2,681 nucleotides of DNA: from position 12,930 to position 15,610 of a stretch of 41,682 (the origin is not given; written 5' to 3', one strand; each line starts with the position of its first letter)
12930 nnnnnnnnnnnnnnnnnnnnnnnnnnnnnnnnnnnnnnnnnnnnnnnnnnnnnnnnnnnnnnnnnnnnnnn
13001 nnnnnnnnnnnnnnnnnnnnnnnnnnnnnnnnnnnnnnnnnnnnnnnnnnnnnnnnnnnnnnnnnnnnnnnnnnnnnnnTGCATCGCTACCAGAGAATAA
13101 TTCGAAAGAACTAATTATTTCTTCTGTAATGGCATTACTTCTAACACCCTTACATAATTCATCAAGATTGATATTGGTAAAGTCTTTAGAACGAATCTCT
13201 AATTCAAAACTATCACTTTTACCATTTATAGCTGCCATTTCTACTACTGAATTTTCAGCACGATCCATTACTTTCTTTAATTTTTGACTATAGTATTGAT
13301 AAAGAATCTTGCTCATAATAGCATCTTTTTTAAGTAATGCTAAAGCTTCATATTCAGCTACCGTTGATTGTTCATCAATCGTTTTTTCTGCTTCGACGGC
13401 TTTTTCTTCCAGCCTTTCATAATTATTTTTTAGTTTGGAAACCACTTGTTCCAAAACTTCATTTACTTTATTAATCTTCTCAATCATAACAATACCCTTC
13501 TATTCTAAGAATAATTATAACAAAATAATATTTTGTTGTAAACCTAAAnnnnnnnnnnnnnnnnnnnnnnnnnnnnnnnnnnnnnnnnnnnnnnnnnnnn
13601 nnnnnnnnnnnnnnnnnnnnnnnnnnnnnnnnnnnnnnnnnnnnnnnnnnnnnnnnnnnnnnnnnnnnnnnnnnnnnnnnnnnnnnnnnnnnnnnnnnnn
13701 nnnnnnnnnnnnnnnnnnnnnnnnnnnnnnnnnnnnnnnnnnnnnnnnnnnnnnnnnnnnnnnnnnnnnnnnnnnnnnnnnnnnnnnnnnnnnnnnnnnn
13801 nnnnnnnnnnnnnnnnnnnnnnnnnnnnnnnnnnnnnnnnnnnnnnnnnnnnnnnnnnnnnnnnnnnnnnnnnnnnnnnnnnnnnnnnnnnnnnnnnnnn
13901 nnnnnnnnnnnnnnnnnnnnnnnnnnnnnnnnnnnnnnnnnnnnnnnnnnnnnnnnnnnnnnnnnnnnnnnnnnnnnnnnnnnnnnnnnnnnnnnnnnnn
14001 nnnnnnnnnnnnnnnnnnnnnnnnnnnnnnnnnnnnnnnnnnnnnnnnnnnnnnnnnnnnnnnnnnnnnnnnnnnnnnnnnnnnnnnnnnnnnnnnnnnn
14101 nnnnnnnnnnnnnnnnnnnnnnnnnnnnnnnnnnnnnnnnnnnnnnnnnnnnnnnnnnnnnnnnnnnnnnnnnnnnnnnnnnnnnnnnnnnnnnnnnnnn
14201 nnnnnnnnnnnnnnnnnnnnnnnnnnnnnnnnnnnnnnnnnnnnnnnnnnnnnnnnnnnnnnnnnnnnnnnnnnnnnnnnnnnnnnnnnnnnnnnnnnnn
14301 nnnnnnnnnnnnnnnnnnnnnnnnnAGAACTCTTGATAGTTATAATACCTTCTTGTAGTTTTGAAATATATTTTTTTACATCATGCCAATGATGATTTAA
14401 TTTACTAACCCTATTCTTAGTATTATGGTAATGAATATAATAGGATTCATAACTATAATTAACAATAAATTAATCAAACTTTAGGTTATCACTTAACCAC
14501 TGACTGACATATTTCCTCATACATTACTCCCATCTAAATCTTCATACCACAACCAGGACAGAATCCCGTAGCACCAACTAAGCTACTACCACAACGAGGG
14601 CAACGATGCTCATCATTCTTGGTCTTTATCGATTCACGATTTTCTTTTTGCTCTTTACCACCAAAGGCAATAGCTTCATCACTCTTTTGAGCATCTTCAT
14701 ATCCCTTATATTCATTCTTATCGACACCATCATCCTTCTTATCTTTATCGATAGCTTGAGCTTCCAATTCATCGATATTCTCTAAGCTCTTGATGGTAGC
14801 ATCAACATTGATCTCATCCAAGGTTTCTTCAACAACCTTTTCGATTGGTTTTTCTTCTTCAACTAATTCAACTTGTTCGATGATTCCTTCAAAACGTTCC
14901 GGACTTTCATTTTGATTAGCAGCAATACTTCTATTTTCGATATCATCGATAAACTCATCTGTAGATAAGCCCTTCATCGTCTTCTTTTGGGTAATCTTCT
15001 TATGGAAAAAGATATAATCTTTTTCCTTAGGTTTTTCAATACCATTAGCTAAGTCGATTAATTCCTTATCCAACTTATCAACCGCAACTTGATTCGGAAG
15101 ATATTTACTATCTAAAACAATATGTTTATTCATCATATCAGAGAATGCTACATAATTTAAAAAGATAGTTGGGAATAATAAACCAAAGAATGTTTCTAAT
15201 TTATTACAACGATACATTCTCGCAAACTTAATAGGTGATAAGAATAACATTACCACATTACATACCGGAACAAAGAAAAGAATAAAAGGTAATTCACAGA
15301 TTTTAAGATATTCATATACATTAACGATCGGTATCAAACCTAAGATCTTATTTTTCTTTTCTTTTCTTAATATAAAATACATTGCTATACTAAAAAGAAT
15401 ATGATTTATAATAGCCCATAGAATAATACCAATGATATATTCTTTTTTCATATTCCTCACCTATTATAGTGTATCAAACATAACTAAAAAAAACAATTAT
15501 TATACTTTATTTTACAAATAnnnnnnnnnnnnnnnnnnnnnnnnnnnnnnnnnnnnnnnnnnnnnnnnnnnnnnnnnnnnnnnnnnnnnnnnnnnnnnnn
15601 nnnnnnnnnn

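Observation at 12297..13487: Protein with about 13 tandem 13-14-residue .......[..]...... repeats that I cannot place in any known repeat family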

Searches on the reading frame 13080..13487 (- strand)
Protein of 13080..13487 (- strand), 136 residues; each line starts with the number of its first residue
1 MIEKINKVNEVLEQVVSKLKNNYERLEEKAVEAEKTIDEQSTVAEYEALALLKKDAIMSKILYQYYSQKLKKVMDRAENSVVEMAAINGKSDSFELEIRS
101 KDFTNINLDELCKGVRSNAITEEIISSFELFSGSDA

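Call 37: find_homologous_proteins(query=A3, max_evalue=0.01)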
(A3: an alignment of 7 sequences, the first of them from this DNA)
Query A3 (7 sequences) (136 aa, profile of the alignment): 2 proteins with E <= 0.01 among 2312 candidates.
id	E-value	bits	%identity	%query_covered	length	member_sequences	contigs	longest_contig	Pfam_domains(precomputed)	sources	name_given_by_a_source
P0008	2.3e-54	201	66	100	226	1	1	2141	-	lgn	-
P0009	1.2e-51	192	49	99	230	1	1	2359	-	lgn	-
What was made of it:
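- Tried and rejected: It added nothing (call 37).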

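Call 38: search_protein_families(library=pfam, alignment_id=A3, max_evalue=10)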
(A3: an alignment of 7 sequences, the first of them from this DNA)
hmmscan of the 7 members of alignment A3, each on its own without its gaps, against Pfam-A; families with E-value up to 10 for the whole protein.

A. member 1, seq(136 aa): 7 families
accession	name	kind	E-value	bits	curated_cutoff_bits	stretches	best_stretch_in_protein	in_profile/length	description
PF15676.10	S6OS1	-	0.038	13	27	1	3-83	188-268/557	Six6 opposite strand transcript 1 family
PF20027.4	DUF6435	-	0.072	13.5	26.9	1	17-35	11-29/53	Family of unknown function (DUF6435)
PF15784.10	GPS2_interact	-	0.085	13.7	27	1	3-44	37-78/92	G-protein pathway suppressor 2-interacting domain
PF04977.20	DivIC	-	0.091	13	28.9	1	2-30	33-61/80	Septum formation initiator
PF19191.5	HEF_HK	-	0.13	13.2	24.1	1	2-29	27-54/67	HEF_HK domain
PF16888.10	YwqH-like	-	0.19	12.5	33.7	1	4-42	78-116/123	YwqH-like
PF02390.23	Methyltransf_4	-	0.2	11.6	24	1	8-57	119-170/173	Putative methyltransferase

B. families by the number of members that match (of 7 scanned): 29 families (the first 25 are shown)
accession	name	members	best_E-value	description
PF01544.23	CorA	2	0.00019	CorA-like Mg2+ transporter protein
PF04977.20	DivIC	2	0.062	Septum formation initiator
PF09403.15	FadA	2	3.8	Adhesion protein FadA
PF20503.3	DUF6730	1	0.004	Family of unknown function (DUF6730)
PF05812.17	Herpes_BLRF2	1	0.0095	Herpesvirus BLRF2 protein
PF22096.1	TagH_C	1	0.016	Teichoic acid transporter subunit TagH C-terminal domain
PF15676.10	S6OS1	1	0.038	Six6 opposite strand transcript 1 family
PF10368.14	YkyA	1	0.055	Putative cell-wall binding lipoprotein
PF18375.7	CDH1_2_SANT_HL1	1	0.057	CDH1/2 SANT-Helical linker 1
PF20027.4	DUF6435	1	0.072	Family of unknown function (DUF6435)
PF15784.10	GPS2_interact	1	0.085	G-protein pathway suppressor 2-interacting domain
PF03179.20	V-ATPase_G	1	0.094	Vacuolar (H+)-ATPase G subunit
PF19191.5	HEF_HK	1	0.13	HEF_HK domain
PF15508.11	NAAA-beta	1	0.14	beta subunit of N-acylethanolamine-hydrolyzing acid amidase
PF01763.21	Herpes_UL6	1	0.15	Herpesvirus UL6 like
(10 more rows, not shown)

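Call 67: find_related_loci(query=A3, collection=metagenome_contigs, flank=10000)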
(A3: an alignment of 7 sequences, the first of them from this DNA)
Query A3 (136 aa) in metagenome_contigs; peptide patterns used: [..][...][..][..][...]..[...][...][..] (x = any residue, [..] = any of these).
169 stretches matched a pattern; 1 encode a relative of the query (tblastn E <= 1e-3); 1 distinct loci.
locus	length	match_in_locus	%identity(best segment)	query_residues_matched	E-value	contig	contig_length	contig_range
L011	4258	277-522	35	53-134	2e-8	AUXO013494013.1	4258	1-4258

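Call 73: search_solved_structures(query=A3, max_evalue=10)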
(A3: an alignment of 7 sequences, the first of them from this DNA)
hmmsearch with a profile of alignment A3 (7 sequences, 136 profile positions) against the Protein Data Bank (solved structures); distinct sequences matched with E-value up to 10: 106 (the best 60 are shown).
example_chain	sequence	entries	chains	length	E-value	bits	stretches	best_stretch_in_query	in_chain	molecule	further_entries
3m6s_B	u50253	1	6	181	0.0074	19.5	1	2-40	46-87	Hemagglutinin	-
4ju0_B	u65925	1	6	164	0.0097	19.1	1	2-40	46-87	Hemagglutinin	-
4jtv_B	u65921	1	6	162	0.0098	19.1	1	2-40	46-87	Hemagglutinin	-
4jtx_B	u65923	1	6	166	0.01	19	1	2-40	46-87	Hemagglutinin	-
3ztn_B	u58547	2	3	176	0.012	18.8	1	2-40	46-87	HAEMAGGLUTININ | Hemagglutinin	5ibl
3lzg_B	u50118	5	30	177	0.012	18.8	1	2-40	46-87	Hemagglutinin, HA2 SUBUNIT | Hemagglutinin HA2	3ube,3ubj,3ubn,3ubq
3al4_B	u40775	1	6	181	0.013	18.7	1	2-40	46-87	Hemagglutinin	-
5gjs_B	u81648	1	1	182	0.013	18.7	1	2-40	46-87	Hemagglutinin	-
4eda_B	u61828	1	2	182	0.013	18.6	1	2-40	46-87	Hemagglutinin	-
9n5z_F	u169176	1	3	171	0.016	18.4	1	2-40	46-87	Hemagglutinin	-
7t3d_B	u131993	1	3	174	0.017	18.3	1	2-40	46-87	Hemagglutinin HA2 chain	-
9c0x_B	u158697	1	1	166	0.02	18.1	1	4-40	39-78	Hemagglutinin HA2 subunit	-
3hto_B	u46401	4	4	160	0.02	18.1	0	4-48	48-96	Hemagglutinin HA2 chain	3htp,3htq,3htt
4f3z_B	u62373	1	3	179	0.021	18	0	4-40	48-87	Hemagglutinin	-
8txm_B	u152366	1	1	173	0.023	17.9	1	4-40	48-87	Hemagglutinin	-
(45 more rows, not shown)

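Call 82: find_related_loci(query=A3, collection=viral_contigs, flank=8000)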
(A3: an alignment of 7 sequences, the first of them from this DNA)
Query A3 (136 aa) in viral_contigs; peptide patterns used: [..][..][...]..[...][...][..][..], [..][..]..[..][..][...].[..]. (x = any residue, [..] = any of these).
113 stretches matched a pattern, but none encodes a relative of the query by tblastn (E <= 1e-3).

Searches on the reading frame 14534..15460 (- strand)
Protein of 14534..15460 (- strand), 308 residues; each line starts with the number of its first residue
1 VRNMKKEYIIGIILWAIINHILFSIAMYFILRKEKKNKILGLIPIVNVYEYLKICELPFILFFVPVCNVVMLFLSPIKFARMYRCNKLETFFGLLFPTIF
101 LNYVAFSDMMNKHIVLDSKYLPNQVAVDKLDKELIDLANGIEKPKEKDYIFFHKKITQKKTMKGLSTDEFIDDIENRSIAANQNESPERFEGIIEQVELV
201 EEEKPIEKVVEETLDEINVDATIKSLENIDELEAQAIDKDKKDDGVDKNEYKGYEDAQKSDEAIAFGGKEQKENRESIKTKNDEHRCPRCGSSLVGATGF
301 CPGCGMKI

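Call 5: search_protein_families(library=pfam, proteins=[window:14534-15460:-], max_evalue=0.1)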
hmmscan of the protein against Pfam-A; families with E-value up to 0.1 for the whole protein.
window:14534-15460:- (308 aa): 6 families
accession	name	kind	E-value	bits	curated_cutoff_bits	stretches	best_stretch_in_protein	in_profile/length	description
PF18936.5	DUF5684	-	5.4e-08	33.8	27.4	1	41-107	3-73/81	Family of unknown function (DUF5684)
PF19148.5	DUF5830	-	0.0002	21.7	26.8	1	221-295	15-87/114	Family of unknown function (DUF5830)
PF13240.11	Zn_Ribbon_1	-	0.0045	17.2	25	1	287-307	2-22/23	zinc-ribbon domain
PF12773.13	DZR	-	0.0096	16.5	27.3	1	284-305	24-45/45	Double zinc ribbon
PF24460.1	DUF7575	-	0.023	14.5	28.5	1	283-305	2-24/28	Domain of unknown function (DUF7575)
PF13248.11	Zn_ribbon_3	-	0.091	12.7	27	0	286-308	4-26/26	zinc-ribbon domain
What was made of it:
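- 14534..15460 (-): DUF5684 membrane protein with a C-terminal zinc ribbon. It is conserved at the edge of the locus, down to the lineage with 42% EssC identity. Pfam DUF5684 E=5.4e-8 (call 5).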

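Call 15: search_protein_families(library=ncbifam, proteins=[window:14534-15460:-], max_evalue=0.1)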
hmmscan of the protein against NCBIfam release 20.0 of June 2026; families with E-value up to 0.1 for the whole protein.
window:14534-15460:- (308 aa): 1 family
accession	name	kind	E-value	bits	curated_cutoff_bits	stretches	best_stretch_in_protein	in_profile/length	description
NF049953.1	ribbon_DG_selen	exception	0.0064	16.4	130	1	272-307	135-170/172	zinc ribbon-containing (seleno)protein DG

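Call 76: search_protein_families(library=phrogs, proteins=[window:14534-15460:-], max_evalue=0.01)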
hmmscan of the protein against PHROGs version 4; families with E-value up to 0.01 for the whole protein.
window:14534-15460:- (308 aa): 3 families
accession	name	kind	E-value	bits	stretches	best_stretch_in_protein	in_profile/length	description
phrog_10714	-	unknown function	0.0022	19.2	1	217-308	4-99/109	-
phrog_12167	-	unknown function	0.0024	19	1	229-306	92-164/182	-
phrog_17317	-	unknown function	0.0073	17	0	287-307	9-29/31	-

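Call 77: search_protein_families(library=padloc, proteins=[window:14534-15460:-], max_evalue=0.01)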
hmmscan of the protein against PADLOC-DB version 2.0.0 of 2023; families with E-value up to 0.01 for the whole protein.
window:14534-15460:- (308 aa): 0 families
